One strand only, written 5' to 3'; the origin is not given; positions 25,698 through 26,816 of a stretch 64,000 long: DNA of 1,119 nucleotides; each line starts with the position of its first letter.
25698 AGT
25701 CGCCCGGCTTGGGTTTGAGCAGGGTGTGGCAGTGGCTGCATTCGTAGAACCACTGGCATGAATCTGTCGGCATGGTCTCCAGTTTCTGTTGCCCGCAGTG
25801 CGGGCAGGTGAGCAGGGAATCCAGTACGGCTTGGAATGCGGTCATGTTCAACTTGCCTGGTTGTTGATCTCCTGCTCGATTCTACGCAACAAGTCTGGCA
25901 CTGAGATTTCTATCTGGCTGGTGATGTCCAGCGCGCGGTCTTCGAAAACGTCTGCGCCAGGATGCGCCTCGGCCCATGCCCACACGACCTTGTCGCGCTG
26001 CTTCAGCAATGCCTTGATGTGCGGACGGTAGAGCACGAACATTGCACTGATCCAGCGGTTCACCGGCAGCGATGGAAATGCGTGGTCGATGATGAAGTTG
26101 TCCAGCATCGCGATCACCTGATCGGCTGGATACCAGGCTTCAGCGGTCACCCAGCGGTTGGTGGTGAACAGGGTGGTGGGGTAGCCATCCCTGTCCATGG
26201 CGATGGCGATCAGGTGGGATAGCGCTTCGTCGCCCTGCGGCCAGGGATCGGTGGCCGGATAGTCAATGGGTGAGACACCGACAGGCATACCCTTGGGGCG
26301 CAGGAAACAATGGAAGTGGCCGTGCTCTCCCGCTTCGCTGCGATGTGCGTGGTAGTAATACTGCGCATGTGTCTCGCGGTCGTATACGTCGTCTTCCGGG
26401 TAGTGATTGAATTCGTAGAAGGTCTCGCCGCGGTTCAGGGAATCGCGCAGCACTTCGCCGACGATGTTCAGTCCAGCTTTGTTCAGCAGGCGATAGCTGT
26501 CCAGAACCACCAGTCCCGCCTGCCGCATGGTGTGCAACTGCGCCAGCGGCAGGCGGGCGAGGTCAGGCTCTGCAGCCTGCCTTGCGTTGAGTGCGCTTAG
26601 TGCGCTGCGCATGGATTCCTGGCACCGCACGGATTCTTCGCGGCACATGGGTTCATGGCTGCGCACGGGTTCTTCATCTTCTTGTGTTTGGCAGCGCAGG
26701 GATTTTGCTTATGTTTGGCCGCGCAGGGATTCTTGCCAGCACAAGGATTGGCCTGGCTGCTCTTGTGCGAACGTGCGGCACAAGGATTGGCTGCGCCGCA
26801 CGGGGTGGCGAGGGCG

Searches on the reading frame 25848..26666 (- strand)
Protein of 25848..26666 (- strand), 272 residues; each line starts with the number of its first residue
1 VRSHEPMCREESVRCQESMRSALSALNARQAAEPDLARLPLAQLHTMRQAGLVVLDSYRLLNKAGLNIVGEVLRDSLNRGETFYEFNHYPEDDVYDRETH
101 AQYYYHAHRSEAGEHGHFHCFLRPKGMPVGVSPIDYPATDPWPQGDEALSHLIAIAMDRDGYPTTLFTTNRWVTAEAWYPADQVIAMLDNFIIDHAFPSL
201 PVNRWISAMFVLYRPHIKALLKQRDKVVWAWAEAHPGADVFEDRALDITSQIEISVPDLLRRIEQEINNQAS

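Call 4: search_protein_families(library=pfam, proteins=[window:25848-26666:-], max_evalue=0.01)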
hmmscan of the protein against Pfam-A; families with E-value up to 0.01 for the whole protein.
window:25848-26666:- (272 aa): 1 family
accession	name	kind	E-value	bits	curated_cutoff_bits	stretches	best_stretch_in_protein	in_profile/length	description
PF22308.1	DUF6969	-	1.9e-81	272.9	27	1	49-254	2-201/201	Domain of unknown function (DUF6969)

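Call 5: search_protein_families(library=ncbifam, proteins=[window:25848-26666:-], max_evalue=0.01)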
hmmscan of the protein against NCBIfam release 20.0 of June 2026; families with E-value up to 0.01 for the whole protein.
window:25848-26666:- (272 aa): 0 families

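Call 20: search_solved_structures(query=window:25848-26666:-, max_evalue=10, show_alignments=2)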
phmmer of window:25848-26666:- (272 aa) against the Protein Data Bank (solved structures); distinct sequences matched with E-value up to 10: 11.
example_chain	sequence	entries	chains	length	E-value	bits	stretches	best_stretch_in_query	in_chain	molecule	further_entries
6gjh_A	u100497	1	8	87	0.11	15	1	73-138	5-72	Heat shock protein beta-1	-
9ef3_A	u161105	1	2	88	0.11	15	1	73-138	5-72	Heat shock protein beta-1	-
2n3j_A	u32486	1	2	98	0.12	14.9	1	73-138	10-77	Heat shock protein beta-1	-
4mjh_A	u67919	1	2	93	0.13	14.8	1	73-138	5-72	Heat shock protein beta-1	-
4dyx_A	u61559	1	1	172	0.33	13.4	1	84-151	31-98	Ferritin heavy chain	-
3q9p_A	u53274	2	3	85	0.39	13.2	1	79-138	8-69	Heat shock protein beta-1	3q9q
3ks2_A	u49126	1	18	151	0.84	12.1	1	71-162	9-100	Chaperone protein ipgC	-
3gyz_A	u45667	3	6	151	0.86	12.1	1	70-162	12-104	Chaperone protein ipgC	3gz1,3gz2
6scb_A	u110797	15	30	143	1.1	11.7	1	72-162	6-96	Chaperone protein IpgC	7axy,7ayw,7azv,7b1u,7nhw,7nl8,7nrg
6h7w_O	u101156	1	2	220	1.2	11.6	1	16-81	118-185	Putative vacuolar protein sorting-associated protein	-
8k9e_G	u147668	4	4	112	1.7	11.1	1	20-85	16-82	Uncharacterized protein | hypothetical protein | ActG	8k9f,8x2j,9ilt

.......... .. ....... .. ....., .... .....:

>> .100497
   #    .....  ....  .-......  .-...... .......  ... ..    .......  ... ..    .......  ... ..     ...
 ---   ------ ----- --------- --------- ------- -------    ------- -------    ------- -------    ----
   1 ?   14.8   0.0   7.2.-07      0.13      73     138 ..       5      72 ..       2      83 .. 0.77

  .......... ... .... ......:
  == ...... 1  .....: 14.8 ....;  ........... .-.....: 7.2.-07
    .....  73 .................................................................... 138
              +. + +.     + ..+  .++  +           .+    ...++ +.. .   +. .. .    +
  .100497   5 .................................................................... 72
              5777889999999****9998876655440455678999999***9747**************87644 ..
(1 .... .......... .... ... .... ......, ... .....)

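Call 23: find_homologous_proteins(query=window:25848-26666:-)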
Query window:25848-26666:- (272 aa): 2450 proteins with E <= 0.001 among 3216 candidates; the best 120 are listed.
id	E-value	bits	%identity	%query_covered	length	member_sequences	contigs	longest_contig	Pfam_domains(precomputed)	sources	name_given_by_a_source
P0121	5.0e-158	543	93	93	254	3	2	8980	PF22308.2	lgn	-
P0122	5.5e-140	483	81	93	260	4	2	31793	PF22308.2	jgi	jgi:hypothetical protein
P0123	4.5e-138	477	75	99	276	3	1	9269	PF22308.2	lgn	-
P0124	9.8e-138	476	78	93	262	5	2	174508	PF22308.2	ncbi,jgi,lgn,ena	-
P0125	4.7e-136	471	76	97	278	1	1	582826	PF22308.2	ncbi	ncbi:hypothetical protein TK5_03690 [Sideroxyarcus sp. TK5]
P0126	9.0e-136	470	80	90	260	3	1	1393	PF22308.2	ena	-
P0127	1.9e-135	469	74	99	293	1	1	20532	PF22308.2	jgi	jgi:hypothetical protein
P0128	5.1e-135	467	79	90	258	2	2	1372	PF22308.2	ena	-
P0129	6.1e-135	467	77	93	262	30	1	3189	PF22308.2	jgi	jgi:hypothetical protein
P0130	1.2e-134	466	76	93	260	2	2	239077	PF22308.2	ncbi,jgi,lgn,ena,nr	ncbi:MAG: hypothetical protein M0P59_06300 [Gallionella sp.]|jgi:hypothetical protein|nr:hypothetica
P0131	1.2e-134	466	77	95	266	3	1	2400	PF22308.2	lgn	-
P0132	2.1e-134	465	80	90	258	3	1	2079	PF22308.2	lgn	-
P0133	4.8e-134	464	75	95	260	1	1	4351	PF22308.2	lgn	-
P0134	6.7e-134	463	79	90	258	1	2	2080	PF22308.2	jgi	jgi:hypothetical protein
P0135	1.1e-133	463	73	100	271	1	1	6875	PF22308.2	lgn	-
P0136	1.6e-133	462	77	90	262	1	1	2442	PF22308.2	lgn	-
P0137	3.1e-133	461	72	98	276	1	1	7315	PF22308.2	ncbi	-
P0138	4.6e-133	461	81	88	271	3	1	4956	PF22308.2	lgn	-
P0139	6.1e-133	460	76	93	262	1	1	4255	PF22308.2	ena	-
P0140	1.5e-132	459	71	99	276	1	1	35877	PF22308.2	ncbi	-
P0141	2.2e-132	459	76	93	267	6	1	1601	PF22308.2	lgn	-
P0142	1.3e-131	456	72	100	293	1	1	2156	PF22308.2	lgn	-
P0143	1.4e-130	453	73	98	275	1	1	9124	PF22308.2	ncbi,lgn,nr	ncbi:MAG TPA: hypothetical protein VFW53_05960 [Gallionella sp.]|nr:hypothetical protein [Gallionell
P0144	1.9e-130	452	77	92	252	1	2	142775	PF22308.2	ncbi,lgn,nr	ncbi:MAG: hypothetical protein KJ795_05110 [Gammaproteobacteria bacterium]|nr:hypothetical protein [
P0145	5.1e-130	451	71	98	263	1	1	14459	PF22308.2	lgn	-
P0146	5.9e-130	451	78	91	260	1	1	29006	PF22308.2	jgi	-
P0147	1.1e-129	450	77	90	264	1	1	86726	PF22308.2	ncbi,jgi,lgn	-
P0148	1.9e-129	449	73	98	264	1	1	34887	PF22308.2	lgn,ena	-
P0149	2.1e-129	449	74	93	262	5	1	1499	PF22308.2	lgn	-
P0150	2.5e-129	448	72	93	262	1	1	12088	PF22308.2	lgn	-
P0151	4.4e-129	448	77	88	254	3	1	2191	PF22308.2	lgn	-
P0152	5.5e-129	447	79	87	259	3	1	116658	PF22308.2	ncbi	ncbi:hypothetical protein UT4_07410 [Ferrigenium sp. UT4]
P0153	6.0e-129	447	75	90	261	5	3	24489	PF22308.2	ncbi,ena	-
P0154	7.4e-129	447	80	85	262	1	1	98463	PF22308.2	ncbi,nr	ncbi:MAG: hypothetical protein PHY62_07945 [Gallionella sp.]|nr:hypothetical protein [Gallionella sp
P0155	8.0e-129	447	77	88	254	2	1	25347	PF22308.2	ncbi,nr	ncbi:MAG: hypothetical protein PHI29_12945 [Gallionella sp.]|nr:hypothetical protein [Gallionella sp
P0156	9.4e-129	447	74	94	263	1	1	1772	PF22308.2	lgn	-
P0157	2.8e-128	445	77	88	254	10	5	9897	PF22308.2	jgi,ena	-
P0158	3.6e-128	445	77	91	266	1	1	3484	PF22308.2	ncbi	-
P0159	3.8e-128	445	77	88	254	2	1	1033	PF22308.2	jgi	-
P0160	4.4e-128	444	79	86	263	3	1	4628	PF22308.2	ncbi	-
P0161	4.4e-128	444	78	88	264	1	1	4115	PF22308.2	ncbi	-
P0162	4.6e-128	444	67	99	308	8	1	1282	PF22308.2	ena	-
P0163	4.9e-128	444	78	86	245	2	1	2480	PF22308.2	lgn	-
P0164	5.7e-128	444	75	94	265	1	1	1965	PF22308.2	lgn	-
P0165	6.8e-128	444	77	88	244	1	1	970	PF22308.2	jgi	-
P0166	1.2e-127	443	78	87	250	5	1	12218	PF22308.2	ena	-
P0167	1.7e-127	442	77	88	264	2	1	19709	PF22308.2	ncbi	-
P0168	3.7e-127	441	76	88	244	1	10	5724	PF22308.2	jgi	-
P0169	4.8e-127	441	77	87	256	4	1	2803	PF22308.2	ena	-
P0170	6.6e-127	441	77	88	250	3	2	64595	PF22308.2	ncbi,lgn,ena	-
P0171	1.1e-126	440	68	99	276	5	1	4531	PF22308.2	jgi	-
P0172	1.1e-126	440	69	95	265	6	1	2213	PF22308.2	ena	-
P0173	1.1e-126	440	77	87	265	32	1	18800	PF22308.2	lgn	-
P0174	1.4e-126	439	72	96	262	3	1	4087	PF22308.2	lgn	-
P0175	2.0e-126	439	70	96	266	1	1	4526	PF22308.2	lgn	-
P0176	2.9e-126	438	70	98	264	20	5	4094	PF22308.2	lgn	-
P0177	3.2e-126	438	77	88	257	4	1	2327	PF22308.2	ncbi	-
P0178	4.7e-126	438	71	93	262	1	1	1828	PF22308.2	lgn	-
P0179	9.6e-126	437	73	94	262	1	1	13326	PF22308.2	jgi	-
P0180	2.2e-125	436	78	84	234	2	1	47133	PF22308.2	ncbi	ncbi:MAG: hypothetical protein Fur0026_07770 [Sideroxydans sp.]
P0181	4.2e-125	435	75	90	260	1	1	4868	PF22308.2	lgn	-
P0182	4.6e-125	434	70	100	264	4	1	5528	PF22308.2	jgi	-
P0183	4.8e-125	434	69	99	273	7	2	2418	PF22308.2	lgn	-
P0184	6.5e-125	434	77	88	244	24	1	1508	PF22308.2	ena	-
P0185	7.6e-125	434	74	88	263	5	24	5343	PF22308.2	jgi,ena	-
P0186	9.2e-125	433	77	87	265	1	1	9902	PF22308.2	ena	-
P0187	2.0e-124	432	67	99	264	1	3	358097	PF22308.2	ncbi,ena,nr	ncbi:MAG: hypothetical protein PHH47_00750 [Gallionella sp.]|nr:hypothetical protein [Gallionella sp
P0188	5.3e-124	431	71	93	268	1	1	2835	PF22308.2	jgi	jgi:hypothetical protein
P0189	6.4e-124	431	72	94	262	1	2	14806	PF22308.2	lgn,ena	-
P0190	7.8e-124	430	74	87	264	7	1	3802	PF22308.2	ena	-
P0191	1.0e-123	430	76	86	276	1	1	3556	PF22308.2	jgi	-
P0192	1.5e-123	430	70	94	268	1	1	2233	PF22308.2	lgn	-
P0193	4.0e-123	428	73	87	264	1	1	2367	PF22308.2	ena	-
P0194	8.9e-123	427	69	97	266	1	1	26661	PF22308.2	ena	-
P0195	9.5e-123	427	70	99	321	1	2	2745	PF22308.2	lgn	-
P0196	1.2e-122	427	68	95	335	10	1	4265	PF22308.2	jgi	-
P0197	1.3e-122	426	73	87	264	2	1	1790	PF22308.2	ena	-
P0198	1.8e-122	426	79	83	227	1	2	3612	PF22308.2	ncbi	ncbi:MAG: hypothetical protein Fur0040_12280 [Sideroxydans sp.]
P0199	2.1e-122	426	77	87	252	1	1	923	PF22308.2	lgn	-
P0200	2.3e-122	426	69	93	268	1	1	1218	PF22308.2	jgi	-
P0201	7.4e-122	424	78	82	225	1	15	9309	PF22308.2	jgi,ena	-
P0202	7.4e-122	424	78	82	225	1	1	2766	PF22308.2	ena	-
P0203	3.4e-121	422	71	92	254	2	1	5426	PF22308.2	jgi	jgi:hypothetical protein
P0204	3.4e-121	422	77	86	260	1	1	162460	PF22308.2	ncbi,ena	-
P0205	3.6e-121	422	72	92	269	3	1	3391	PF22308.2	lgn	-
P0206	3.7e-121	422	75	87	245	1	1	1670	PF22308.2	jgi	jgi:hypothetical protein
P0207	3.9e-121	422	77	87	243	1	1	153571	PF22308.2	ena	-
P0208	6.6e-121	421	69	98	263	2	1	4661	PF22308.2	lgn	-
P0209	3.3e-120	419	68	95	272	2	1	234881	PF22308.2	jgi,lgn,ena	-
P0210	3.9e-120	418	75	87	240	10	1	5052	PF22308.2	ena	-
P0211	4.4e-120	418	77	82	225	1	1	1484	PF22308.2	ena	-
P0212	8.0e-120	417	74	86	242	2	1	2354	PF22308.2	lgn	-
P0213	2.0e-119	416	71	93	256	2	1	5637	PF22308.2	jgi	-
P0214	2.3e-119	416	78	80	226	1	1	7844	PF22308.2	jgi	jgi:hypothetical protein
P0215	4.0e-119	415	65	91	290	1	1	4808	PF22308.2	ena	-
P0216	1.3e-118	413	67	99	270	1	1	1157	PF22308.2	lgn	-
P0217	4.8e-118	411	75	83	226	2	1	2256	PF22308.2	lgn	-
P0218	8.1e-118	411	74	86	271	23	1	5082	PF22308.2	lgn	-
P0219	1.6e-117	410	72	86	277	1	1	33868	PF22308.2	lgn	-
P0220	8.2e-117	407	69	92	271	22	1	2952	PF22308.2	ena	-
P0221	1.6e-116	406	68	94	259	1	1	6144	PF22308.2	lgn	-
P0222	4.5e-116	405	70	96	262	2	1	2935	PF22308.2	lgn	-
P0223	6.7e-115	401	82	76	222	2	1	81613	PF22308.2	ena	-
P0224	1.2e-114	400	70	89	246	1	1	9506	PF22308.2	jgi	-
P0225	3.1e-114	399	69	91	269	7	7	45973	PF22308.2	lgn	-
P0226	4.4e-114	398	66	93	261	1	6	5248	PF22308.2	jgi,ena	jgi:hypothetical protein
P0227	6.5e-114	398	69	91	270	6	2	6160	PF22308.2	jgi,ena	jgi:hypothetical protein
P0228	2.4e-113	396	77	80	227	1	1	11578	PF22308.2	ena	-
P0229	3.6e-113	395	69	87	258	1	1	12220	PF22308.2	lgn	-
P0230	4.8e-113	395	68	89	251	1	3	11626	PF22308.2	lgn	-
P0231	2.2e-112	393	63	94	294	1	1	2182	PF22308.2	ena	-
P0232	5.1e-112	392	72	87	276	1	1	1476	PF22308.2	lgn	-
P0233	2.1e-108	380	73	82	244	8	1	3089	PF22308.2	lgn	-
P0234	2.2e-108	380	67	88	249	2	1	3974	PF22308.2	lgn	-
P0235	3.3e-108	379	66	88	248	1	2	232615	PF22308.2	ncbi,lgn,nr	ncbi:MAG: hypothetical protein PHH47_04245 [Gallionella sp.]|nr:hypothetical protein [Gallionella sp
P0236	5.1e-107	375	68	86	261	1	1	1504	PF22308.2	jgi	jgi:hypothetical protein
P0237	1.7e-105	370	76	74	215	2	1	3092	PF22308.2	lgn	-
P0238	3.9e-103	363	71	79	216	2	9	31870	PF22308.2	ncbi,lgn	-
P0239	1.1e-102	361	65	88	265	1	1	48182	PF22308.2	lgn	-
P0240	1.5e-96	341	62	87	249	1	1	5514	PF22308.2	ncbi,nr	ncbi:MAG: hypothetical protein RQ714_08320 [Nitrosomonas sp.]|nr:hypothetical protein [Nitrosomonas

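Call 35: predict_structure(alignment_id=A2)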
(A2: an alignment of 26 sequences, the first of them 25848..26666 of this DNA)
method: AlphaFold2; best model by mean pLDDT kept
length: 272 residues; sequences in the alignment: 26
mean_pLDDT: 72.8   pTM: 0.73
mean pLDDT of the five models: 72.8, 71.3, 70.3, 68.4, 68.1
residues with pLDDT >= 90: 28; 70-90: 137; 50-70: 83; < 50: 24
segments of 3 or more residues with pLDDT < 50: 1-8, 82-88, 144-146
pLDDT, mean of each block of 10 residues (from residue 1): 43 55 53 84 92 84 68 52 47 70 71 73 81 66 56 79 75 67 88 68 82 87 87 81 76 81 96 90
secondary structure, 60 per line:
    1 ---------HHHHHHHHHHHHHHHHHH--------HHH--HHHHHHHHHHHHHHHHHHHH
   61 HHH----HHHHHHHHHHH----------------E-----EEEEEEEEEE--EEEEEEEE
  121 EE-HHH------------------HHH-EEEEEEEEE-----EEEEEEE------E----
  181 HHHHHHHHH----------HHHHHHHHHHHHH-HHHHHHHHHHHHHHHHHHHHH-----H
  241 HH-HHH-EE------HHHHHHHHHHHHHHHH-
elements in order: H10-27 H41-63 H68-78 E101-110 E113-122 E149-157 E163-169 H181-189 H200-212 H214-234 H256-271

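Call 39: fold_search(model_id=the predicted structure, library=pdb)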
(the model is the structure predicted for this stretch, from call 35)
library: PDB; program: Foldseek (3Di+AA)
matches with E <= 10: 81; with E <= 0.001: 0
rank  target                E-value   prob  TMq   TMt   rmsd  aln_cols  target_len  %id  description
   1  9g8o_A                2.4e-01  0.07  0.17  0.07  21.5       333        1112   13  human 40S ribosome bound by a SKI238-exosome complex (released 2024-10-16)
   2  4dam_A                1.0e+00  0.06  0.12  0.24  12.1        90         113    8  Crystal structure of small single-stranded DNA-binding protein from Streptomyces coelicolor (released 2013-01-16)
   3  3ecp_A                1.3e+00  0.01  0.10  0.06  20.2       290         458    8  Crystal Structure Of Tn5 Transposase Complexed With 5' Phosphorylated Transposon End DNA (released 2008-10-21)
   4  4dam_H                1.4e+00  0.06  0.12  0.25   9.9        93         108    8  Crystal structure of small single-stranded DNA-binding protein from Streptomyces coelicolor (released 2013-01-16)
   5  4dam_E                1.5e+00  0.06  0.12  0.24  11.6        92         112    9  Crystal structure of small single-stranded DNA-binding protein from Streptomyces coelicolor (released 2013-01-16)
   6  4dam_D                1.7e+00  0.05  0.12  0.24  11.7        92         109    9  Crystal structure of small single-stranded DNA-binding protein from Streptomyces coelicolor (released 2013-01-16)
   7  5a3f_C                2.1e+00  0.01  0.13  0.07  29.9       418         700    7  Crystal structure of the dynamin tetramer (released 2015-08-26)
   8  4dam_J                2.6e+00  0.04  0.12  0.25   9.7        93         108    9  Crystal structure of small single-stranded DNA-binding protein from Streptomyces coelicolor (released 2013-01-16)
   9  4dam_K                2.6e+00  0.04  0.12  0.24  12.0        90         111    8  Crystal structure of small single-stranded DNA-binding protein from Streptomyces coelicolor (released 2013-01-16)
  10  2ckj_A                2.6e+00  0.02  0.13  0.04  12.8       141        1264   11  Human milk xanthine oxidoreductase (released 2007-05-29)
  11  8ygs_A                2.8e+00  0.08  0.09  0.09   9.4        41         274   10  Cryo-EM structure of simian rotavirus SA11 VP4 in complex with nAb 7H13 (released 2025-02-12)
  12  3ii9_D                2.9e+00  0.01  0.10  0.07  21.7       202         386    9  Crystal structure of glutaryl-coa dehydrogenase from Burkholderia pseudomallei at 1.73 Angstrom (released 2009-12-15)
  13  1slq_F                3.5e+00  0.03  0.09  0.10  12.8        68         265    9  Crystal structure of the trimeric state of the rhesus rotavirus VP4 membrane interaction domain, VP5CT (released 2004-08-31)
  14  4h14_A                3.5e+00  0.03  0.10  0.10  14.9        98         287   13  Crystal Structure of Bovine Coronavirus Spike Protein Lectin Domain (released 2012-10-31)
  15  7q04_E                3.5e+00  0.01  0.13  0.11  19.6       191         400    8  Crystal structure of TPADO in a substrate-free state (released 2022-04-06)
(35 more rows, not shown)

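Call 97: search_protein_families(library=pfam, alignment_id=A2, max_evalue=10)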
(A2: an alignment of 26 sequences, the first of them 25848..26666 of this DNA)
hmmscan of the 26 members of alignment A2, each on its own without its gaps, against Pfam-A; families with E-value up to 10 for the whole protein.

A. member 1, window:25848-26666:- (272 aa): 1 family
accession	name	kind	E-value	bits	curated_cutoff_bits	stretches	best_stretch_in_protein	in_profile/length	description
PF22308.1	DUF6969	-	1.9e-81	272.9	27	1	49-254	2-201/201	Domain of unknown function (DUF6969)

B. families by the number of members that match (of 26 scanned): 3 families
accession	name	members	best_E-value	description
PF22308.1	DUF6969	26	1.8e-85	Domain of unknown function (DUF6969)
PF08012.16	DUF1702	7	0.0099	Protein of unknown function (DUF1702)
PF22401.1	Csd6-like_dimeriz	1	0.21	Cell-shape determining Csd6 N-terminal dimerization domain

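Call 99: search_dna_similar(query=window:25848-26612:-, collection=plasmids, mode=protein, max_rows=15)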
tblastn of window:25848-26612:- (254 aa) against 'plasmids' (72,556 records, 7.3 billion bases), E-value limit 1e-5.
Records with a match: 170; places in all: 171; records where one place covers at least 80% of the query: 65.
Best place of each record, by identity: <60% 170.
By first word of the organism name: Sinorhizobium 105; Burkholderia 49; Azospirillum 13; Skermanella 1; Ciceribacter 1; Neorhizobium 1.
By predicted mobility (MOB-suite, as given by PLSDB): conjugative 63; mobilizable 55; non-mobilizable 52.
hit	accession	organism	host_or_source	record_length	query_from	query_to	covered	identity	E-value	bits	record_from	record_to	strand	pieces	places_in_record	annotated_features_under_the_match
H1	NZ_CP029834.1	Azospirillum ramasamyi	single cell,Cow dung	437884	10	245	93%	52.3%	4e-67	231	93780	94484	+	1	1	hypothetical protein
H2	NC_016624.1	Azospirillum lipoferum 4B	-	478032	10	245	93%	51.9%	4e-68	234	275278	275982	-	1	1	hypothetical protein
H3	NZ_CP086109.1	Skermanella mucosa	single cell,crude oil contaminated ...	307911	16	254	94%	51.0%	2e-64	224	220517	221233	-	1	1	hypothetical protein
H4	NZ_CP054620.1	Azospirillum oryzae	cell culture,soil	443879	10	238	90%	52.8%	1e-65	227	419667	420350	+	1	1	hypothetical protein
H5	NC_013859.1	Azospirillum sp. B510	-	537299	10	238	90%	52.6%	6e-66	228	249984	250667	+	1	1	hypothetical protein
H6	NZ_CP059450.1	Azospirillum brasilense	Prokaryotes,soil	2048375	17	251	93%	50.6%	5e-67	231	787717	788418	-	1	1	none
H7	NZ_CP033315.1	Azospirillum brasilense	rhizosphere soil of Digitaria ...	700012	17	251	93%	50.2%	1e-66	230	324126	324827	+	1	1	hypothetical protein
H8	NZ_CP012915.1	Azospirillum brasilense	Digitaria eriantha,microbe,root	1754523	17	251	93%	50.2%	1e-66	230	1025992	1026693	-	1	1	none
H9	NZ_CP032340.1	Azospirillum brasilense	soil sample,Agricultural field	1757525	17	251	93%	50.2%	1e-66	230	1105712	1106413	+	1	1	none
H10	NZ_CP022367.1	Azospirillum sp. TSH58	single cell,paddy soils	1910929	17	251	93%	50.2%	2e-66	230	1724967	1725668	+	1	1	record has no annotation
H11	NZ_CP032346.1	Azospirillum brasilense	soil sample,Agricultural field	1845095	17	251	93%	49.8%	2e-66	229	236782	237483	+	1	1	record has no annotation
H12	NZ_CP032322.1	Azospirillum argentinense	soil sample,Agricultural field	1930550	17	251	93%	49.8%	4e-66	228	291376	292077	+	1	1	record has no annotation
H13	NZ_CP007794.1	Azospirillum argentinense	Triticum aestivum L.,Root,wheat ...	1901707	17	251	93%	49.8%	5e-66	228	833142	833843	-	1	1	record has no annotation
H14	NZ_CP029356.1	Azospirillum thermophilum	cell culture,hot spring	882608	17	246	91%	50.6%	3e-65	226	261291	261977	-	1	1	hypothetical protein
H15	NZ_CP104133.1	Sinorhizobium sp. K101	Phaseolus vulgaris,cell ...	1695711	42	247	81%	37.8%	6e-36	142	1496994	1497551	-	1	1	none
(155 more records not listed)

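Call 100: get_annotated_region(hit=H2, flank=6000)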
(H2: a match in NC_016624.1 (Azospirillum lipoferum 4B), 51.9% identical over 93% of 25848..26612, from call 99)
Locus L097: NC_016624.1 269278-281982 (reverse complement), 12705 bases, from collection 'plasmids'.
description: Azospirillum lipoferum 4B plasmid AZO_p5, complete sequence
organism: Azospirillum lipoferum 4B (NCBI taxid 862719)
taxonomy: Bacteria; Pseudomonadota; Alphaproteobacteria; Rhodospirillales; Azospirillaceae; Azospirillum; Azospirillum lipoferum; Azospirillum lipoferum 4B
host: -; source: -; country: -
typing (MOB-suite, as given by PLSDB): mobilizable; relaxase MOBP
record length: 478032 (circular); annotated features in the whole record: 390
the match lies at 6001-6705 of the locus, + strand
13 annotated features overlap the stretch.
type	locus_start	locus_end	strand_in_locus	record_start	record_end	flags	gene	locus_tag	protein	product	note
CDS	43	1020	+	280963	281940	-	-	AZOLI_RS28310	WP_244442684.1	DMT family transporter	GO:0055085 - transmembrane transport [Evidence IEA]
CDS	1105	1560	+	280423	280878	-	-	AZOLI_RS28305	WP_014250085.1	DoxX family protein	-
CDS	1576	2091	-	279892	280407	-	-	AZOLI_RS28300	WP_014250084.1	adenine phosphoribosyltransferase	GO:0009116 - nucleoside metabolic process [Evidence IEA]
CDS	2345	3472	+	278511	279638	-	-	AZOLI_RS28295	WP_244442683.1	MlaE family lipid ABC transporter permease subunit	-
CDS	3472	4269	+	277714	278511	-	-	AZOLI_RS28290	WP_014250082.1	ABC transporter ATP-binding protein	-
CDS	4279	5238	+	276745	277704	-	-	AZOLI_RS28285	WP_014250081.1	MlaD family protein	GO:0015914 - phospholipid transport [Evidence IEA]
CDS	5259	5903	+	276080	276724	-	-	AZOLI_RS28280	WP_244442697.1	ABC-type transport auxiliary lipoprotein family protein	-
CDS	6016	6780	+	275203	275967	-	-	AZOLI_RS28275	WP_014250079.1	hypothetical protein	-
CDS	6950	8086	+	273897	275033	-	-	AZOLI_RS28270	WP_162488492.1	DUF2336 domain-containing protein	-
CDS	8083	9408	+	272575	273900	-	-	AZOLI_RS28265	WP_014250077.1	PAS domain-containing sensor histidine kinase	-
CDS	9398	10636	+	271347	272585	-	-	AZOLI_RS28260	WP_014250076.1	GNAT family N-acetyltransferase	-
CDS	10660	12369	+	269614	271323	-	ade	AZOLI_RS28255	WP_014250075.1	adenine deaminase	GO:0006168 - adenine salvage [Evidence IEA]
CDS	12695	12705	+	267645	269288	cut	-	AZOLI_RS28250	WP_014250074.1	CocE/NonD family hydrolase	GO:0008152 - metabolic process [Evidence IEA]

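Call 101: get_annotated_region(hit=H15, flank=6000)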
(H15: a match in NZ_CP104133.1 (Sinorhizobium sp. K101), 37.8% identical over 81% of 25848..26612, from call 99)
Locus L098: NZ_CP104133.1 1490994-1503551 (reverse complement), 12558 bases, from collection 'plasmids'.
description: Sinorhizobium sp. K101 plasmid pK101c, complete sequence
organism: Sinorhizobium sp. K101 (NCBI taxid 2976820)
taxonomy: Bacteria; Pseudomonadota; Alphaproteobacteria; Hyphomicrobiales; Rhizobiaceae; Sinorhizobium; Sinorhizobium sp. K101
host: -; source: Phaseolus vulgaris,cell culture,Phaseolus vulgaris nodule,nodule from plant grown in inoculum free soil; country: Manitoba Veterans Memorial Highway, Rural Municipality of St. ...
typing (MOB-suite, as given by PLSDB): non-mobilizable
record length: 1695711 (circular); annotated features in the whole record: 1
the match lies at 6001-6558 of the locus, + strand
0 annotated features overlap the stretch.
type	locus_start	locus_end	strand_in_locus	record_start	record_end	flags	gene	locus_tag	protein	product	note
